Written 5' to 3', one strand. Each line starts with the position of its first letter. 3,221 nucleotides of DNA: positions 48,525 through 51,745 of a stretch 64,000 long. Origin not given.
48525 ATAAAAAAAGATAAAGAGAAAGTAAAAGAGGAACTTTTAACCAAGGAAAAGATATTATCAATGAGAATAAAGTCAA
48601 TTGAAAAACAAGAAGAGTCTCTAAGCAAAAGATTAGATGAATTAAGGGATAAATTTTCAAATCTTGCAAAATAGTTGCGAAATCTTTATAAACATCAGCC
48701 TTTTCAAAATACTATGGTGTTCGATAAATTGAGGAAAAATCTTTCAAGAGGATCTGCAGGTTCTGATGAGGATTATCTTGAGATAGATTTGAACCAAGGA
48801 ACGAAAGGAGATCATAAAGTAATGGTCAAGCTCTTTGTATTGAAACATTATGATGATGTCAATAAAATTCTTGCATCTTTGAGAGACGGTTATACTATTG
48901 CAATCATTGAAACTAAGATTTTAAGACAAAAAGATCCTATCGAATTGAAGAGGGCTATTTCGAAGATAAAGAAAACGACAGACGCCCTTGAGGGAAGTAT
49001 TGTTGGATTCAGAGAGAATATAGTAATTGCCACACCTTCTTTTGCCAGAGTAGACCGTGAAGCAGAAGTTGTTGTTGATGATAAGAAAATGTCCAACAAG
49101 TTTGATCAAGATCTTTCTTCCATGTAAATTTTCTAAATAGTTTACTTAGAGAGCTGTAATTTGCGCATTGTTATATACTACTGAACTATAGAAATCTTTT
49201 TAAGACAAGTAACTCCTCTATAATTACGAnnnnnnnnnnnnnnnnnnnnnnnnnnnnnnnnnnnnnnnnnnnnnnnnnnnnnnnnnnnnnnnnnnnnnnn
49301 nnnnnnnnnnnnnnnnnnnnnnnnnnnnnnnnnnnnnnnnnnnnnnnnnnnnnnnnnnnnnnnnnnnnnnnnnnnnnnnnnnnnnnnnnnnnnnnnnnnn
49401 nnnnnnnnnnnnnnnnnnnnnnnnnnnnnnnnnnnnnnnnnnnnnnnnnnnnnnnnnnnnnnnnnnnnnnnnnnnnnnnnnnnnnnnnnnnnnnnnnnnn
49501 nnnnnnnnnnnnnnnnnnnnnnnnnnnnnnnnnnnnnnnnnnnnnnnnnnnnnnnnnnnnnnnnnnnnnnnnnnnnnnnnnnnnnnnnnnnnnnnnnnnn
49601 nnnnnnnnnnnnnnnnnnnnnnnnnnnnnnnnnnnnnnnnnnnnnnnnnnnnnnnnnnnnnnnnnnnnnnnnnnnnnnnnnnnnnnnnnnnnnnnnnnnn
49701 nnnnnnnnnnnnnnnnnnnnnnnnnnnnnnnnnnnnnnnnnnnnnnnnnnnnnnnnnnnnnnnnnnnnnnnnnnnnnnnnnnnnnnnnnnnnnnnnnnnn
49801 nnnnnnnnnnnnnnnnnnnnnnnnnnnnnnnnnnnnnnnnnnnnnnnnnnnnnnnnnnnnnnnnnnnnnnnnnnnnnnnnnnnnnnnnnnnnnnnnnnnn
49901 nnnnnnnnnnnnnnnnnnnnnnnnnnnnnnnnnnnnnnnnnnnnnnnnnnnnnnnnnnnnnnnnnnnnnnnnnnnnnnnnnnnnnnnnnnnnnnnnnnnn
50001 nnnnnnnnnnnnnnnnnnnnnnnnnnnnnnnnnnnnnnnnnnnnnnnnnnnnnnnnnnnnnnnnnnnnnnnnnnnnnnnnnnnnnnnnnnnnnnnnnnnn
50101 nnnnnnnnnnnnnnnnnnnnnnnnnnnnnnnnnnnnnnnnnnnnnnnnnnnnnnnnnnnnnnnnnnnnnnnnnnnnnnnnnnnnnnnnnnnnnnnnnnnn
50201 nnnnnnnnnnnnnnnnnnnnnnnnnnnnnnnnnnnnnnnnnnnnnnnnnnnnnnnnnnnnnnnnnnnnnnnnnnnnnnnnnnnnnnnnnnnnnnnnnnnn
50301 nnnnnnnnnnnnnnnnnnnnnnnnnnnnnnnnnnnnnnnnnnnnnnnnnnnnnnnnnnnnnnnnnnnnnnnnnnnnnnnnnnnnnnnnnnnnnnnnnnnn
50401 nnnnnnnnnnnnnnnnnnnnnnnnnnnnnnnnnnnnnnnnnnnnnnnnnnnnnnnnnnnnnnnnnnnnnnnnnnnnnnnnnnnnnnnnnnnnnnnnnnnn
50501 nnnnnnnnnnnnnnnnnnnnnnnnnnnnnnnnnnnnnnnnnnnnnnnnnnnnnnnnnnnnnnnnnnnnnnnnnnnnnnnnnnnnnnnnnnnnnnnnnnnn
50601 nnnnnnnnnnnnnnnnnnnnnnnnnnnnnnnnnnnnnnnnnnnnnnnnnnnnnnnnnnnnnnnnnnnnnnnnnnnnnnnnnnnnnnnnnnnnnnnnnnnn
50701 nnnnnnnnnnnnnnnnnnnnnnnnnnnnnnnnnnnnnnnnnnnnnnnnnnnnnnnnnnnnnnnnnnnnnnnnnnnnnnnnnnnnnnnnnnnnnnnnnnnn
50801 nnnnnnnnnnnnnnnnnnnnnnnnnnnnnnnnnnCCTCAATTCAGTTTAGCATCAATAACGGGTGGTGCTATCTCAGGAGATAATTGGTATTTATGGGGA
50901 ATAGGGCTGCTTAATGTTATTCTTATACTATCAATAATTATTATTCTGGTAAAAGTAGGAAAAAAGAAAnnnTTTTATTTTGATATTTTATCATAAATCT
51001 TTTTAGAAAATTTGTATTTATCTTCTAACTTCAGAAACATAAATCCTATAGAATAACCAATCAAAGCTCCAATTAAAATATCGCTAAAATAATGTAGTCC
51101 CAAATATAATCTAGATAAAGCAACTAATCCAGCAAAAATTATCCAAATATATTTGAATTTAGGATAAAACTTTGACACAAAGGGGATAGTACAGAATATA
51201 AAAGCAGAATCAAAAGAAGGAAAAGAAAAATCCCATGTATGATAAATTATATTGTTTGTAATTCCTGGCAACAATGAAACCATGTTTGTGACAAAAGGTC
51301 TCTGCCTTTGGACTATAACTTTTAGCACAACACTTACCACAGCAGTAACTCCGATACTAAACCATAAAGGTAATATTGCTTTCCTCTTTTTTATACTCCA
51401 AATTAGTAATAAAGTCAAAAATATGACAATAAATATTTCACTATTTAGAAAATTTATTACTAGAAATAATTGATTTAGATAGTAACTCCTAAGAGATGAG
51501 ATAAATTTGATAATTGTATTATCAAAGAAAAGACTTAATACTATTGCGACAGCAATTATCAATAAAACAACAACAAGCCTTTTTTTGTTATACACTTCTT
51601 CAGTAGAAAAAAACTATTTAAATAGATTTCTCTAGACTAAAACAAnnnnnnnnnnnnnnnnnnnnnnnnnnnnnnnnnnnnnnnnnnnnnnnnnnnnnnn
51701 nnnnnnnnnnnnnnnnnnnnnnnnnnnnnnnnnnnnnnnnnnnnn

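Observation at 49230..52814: Candidate minimal archaeosortase next to a C-terminally anchored surface protein and a lipid-carrier recycling pair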

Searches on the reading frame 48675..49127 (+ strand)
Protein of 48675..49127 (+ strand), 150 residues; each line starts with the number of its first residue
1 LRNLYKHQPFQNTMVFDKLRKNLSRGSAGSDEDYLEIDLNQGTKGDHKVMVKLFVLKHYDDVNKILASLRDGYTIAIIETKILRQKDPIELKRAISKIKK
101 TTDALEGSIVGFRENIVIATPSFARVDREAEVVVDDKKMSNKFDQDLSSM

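Call 47: search_protein_families(library=pfam, proteins=[window:48675-49127:+], max_evalue=0.001)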
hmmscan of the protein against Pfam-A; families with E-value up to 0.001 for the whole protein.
window:48675-49127:+ (150 aa): 1 family
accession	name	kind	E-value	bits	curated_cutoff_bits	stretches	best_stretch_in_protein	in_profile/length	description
PF04472.17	SepF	-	4.3e-08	33.7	27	1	51-123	1-69/72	Cell division protein SepF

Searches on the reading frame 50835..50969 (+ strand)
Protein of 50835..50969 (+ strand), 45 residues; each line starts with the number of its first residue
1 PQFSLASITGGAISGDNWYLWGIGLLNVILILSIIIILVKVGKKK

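Call 41: find_homologous_proteins(query=A2, max_evalue=0.001)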
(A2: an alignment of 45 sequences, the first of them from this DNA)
Query A2 (45 sequences) (42 aa, profile of the alignment): 12 proteins with E <= 0.001 among 8000 candidates.
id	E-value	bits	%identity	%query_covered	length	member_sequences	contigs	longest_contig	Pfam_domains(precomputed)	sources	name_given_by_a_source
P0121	2.4e-15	74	58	95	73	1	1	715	-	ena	-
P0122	2.9e-15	73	63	90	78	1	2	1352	-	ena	-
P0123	5.8e-15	72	85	48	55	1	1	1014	-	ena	-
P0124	3.9e-14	70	61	90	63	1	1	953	-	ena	-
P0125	2.0e-13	68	59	40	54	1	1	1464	-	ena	-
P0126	3.1e-13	67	70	48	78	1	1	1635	-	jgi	-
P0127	3.8e-12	63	48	88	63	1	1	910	-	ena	-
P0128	7.3e-12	63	40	95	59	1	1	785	-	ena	-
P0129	4.5e-11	60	57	93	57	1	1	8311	-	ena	-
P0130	6.2e-11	60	46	88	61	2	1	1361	-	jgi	jgi:hypothetical protein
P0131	8.5e-11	59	55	95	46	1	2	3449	-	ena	-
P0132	1.1e-7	49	100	14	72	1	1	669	-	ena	-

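Call 64: search_protein_representatives(alignment_id=A3)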
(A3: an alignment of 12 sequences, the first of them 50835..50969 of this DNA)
Query: 12 sequences, 56 profile positions. Proteins with E-value up to 0.001 (for the whole library): 539; up to 1e-10: 195; up to 1e-30: 0. The best 150 are listed.
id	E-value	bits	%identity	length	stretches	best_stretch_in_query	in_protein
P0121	1.1e-23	98.9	-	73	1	1-55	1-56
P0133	1.1e-22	95.7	-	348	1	1-56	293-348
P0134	3.9e-22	94.0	-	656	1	1-56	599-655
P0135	5.8e-22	93.5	-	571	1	2-54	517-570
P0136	2.3e-21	91.5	-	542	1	2-54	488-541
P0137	2.4e-21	91.4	-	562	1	1-56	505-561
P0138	2.6e-21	91.4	-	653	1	1-55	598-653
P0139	3.2e-21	91.1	-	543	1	2-55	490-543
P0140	5.0e-21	90.5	-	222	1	2-54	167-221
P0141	8.1e-21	89.8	-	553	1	1-55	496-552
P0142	1.9e-20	88.6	-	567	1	1-56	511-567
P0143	2.5e-20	88.2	-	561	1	1-55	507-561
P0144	2.8e-20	88.0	-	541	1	2-56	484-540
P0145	4.7e-20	87.3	-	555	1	2-54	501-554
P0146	4.9e-20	87.3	-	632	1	2-56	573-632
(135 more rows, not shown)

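Call 66: search_protein_families(library=ncbifam, alignment_id=A4, max_evalue=0.001)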
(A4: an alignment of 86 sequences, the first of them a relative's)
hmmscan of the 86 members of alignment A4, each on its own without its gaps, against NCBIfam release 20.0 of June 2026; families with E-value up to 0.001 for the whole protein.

A. member 1, P0133 (348 aa): 1 family
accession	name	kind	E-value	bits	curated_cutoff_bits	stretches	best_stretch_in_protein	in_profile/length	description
NF033506.0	PACE-CTERM-PROT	exception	9.9e-93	311.9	110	1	4-347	289-627/627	putative S-layer protein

B. families by the number of members that match (of 86 scanned): 10 families
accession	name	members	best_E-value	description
NF033506.0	PACE-CTERM-PROT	86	3.7e-150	putative S-layer protein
TIGR03900.1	prc_long_Delta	6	1.3e-07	MXAN_5808 family serine peptidase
NF038353.1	FxLYD_dom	3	1.1e-05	FxLYD domain-containing protein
NF041740.1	choice_anch_T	3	0.00021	choice-of-anchor T family protein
TIGR03734.1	PRTRC_parB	1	6.9e-06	PRTRC system ParB family protein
TIGR04087.1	YqxM_for_SipW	1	3.6e-05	amyloid fiber anchoring/assembly protein TapA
TIGR00180.1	parB_part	1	9.1e-05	ParB/RepB/Spo0J family partition protein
TIGR00906.1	2A0303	1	0.00013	cationic amino acid transport permease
NF012200.0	choice_anch_D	1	0.00017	choice-of-anchor D domain-containing protein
TIGR03764.1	ICE_PFGI_1_parB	1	0.001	ParB family protein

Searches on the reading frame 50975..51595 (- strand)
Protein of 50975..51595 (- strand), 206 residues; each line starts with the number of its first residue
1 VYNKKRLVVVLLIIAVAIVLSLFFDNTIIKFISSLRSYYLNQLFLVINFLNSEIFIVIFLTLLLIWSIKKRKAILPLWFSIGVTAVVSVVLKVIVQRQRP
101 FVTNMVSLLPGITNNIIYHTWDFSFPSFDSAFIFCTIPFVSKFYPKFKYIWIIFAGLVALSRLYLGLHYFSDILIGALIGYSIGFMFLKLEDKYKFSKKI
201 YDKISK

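Call 3: search_protein_families(library=ncbifam, proteins=[window:50975-51595:-], max_evalue=1)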
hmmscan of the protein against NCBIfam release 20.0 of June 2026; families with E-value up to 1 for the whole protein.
window:50975-51595:- (206 aa): 4 families
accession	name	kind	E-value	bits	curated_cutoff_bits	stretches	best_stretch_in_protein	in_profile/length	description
NF047884.1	UdeprDiPSep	equivalog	4.6e-10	39.7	250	1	10-191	9-187/188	undecaprenyl-diphosphatase SepP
NF008813.0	PRK11837.1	equivalog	2e-08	34.4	229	1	49-188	29-168/202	undecaprenyl-diphosphate phosphatase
NF007159.0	PRK09597.1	equivalog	0.0011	18.7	177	1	120-186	116-183/191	lipid A 1-phosphatase LpxE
NF007975.0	PRK10699.1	equivalog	0.0028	17.1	261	1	122-185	156-224/254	phosphatidylglycerophosphatase B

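Call 4: search_protein_families(library=pfam, proteins=[window:50975-51595:-], max_evalue=1)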
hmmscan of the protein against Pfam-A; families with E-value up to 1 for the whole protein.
window:50975-51595:- (206 aa): 2 families
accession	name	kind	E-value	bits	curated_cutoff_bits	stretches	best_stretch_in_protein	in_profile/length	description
PF01569.27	PAP2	-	4.2e-19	69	27.2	1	74-190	2-124/130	PAP2 superfamily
PF14378.12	PAP2_3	-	1e-05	25.9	27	1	54-180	40-184/190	PAP2 superfamily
